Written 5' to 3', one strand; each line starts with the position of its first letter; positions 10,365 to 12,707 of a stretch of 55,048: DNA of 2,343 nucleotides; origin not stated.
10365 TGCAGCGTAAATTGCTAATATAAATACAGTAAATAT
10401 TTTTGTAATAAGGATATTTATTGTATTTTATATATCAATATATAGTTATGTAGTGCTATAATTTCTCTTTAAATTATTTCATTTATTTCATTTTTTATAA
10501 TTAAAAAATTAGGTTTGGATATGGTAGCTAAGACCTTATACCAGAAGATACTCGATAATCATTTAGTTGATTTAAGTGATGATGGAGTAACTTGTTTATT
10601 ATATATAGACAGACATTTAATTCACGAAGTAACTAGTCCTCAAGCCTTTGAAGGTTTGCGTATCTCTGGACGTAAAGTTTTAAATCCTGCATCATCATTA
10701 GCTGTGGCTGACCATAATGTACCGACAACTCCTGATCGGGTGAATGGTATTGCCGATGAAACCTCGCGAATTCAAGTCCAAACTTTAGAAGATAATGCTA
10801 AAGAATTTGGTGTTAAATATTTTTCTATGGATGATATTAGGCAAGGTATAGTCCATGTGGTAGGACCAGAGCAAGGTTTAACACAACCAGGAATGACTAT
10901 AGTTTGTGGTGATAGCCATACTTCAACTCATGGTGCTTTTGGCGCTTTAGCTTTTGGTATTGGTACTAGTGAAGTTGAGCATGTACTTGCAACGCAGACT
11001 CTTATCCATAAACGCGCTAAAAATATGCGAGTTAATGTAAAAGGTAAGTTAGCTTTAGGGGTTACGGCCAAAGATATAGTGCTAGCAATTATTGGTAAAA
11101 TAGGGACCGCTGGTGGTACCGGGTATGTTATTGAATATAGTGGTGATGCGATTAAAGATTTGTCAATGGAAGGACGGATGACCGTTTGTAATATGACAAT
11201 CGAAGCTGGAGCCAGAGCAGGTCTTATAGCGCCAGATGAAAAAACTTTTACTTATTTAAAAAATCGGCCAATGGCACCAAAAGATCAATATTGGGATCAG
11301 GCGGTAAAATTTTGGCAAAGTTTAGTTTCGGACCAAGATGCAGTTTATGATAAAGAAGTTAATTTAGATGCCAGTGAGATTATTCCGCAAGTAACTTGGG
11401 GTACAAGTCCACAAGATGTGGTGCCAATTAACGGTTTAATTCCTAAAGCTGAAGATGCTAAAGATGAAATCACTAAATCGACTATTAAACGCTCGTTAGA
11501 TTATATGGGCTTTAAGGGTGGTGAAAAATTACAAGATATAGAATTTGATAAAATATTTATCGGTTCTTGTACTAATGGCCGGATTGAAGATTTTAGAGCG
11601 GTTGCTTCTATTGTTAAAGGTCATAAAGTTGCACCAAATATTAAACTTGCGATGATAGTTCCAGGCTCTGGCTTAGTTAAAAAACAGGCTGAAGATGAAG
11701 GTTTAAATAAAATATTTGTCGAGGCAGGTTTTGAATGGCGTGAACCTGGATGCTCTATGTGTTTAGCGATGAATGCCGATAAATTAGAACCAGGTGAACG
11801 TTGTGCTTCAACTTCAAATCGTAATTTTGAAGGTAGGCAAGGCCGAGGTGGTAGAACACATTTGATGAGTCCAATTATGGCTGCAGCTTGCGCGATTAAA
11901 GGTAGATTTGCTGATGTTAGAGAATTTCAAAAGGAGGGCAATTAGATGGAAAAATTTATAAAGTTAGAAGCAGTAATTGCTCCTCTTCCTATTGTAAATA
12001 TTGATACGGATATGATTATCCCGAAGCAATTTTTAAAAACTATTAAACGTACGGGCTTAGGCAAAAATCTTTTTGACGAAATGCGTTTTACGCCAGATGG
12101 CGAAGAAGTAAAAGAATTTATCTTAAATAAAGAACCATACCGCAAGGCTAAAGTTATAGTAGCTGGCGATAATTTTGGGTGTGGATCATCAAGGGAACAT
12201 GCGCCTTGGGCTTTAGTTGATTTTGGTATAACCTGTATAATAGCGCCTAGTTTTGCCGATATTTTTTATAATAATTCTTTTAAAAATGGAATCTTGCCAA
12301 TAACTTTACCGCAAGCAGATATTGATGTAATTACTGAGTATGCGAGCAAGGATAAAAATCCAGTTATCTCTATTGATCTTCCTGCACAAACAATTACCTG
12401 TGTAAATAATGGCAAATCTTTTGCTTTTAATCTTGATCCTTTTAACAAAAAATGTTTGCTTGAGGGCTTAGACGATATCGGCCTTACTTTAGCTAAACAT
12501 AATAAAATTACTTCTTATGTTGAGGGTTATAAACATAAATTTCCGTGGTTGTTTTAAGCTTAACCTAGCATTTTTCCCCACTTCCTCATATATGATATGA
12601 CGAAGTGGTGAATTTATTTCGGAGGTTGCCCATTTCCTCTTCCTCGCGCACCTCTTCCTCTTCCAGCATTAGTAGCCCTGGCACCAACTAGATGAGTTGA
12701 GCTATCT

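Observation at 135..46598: Dispersed modular multi-hairpin repeat family bounded by TATAG...CTATA, at 10 loci in 55 kb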

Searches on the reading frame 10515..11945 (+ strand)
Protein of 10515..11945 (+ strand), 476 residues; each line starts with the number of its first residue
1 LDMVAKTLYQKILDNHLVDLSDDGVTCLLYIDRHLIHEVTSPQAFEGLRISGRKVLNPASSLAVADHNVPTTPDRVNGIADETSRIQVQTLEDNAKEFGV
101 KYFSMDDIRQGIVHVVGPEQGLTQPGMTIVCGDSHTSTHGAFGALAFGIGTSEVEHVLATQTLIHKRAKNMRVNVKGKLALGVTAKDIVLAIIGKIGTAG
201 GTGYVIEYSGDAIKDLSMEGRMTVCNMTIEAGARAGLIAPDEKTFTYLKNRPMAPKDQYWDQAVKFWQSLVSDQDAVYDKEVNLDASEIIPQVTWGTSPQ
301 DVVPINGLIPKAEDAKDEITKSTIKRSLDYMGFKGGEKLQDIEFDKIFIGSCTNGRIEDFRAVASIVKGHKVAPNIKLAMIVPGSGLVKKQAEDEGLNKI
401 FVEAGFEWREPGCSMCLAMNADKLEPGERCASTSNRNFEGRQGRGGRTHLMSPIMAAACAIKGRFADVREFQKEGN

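Call 40: search_protein_families(library=pfam, proteins=[window:10515-11945:+])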
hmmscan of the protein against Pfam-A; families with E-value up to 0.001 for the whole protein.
window:10515-11945:+ (476 aa): 1 family
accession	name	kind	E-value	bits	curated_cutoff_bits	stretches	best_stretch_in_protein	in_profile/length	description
PF00330.25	Aconitase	-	5.4e-181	603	28.7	1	10-463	1-463/463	Aconitase family (aconitate hydratase)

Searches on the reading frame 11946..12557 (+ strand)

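Call 40: search_protein_families(library=pfam, proteins=[window:11946-12557:+])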
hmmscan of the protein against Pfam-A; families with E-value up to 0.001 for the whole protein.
window:11946-12557:+ (203 aa): 1 family
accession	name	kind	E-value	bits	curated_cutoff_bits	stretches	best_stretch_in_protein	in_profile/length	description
PF00694.25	Aconitase_C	-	6.3e-41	140.2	22.8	1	1-123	1-130/131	Aconitase C-terminal domain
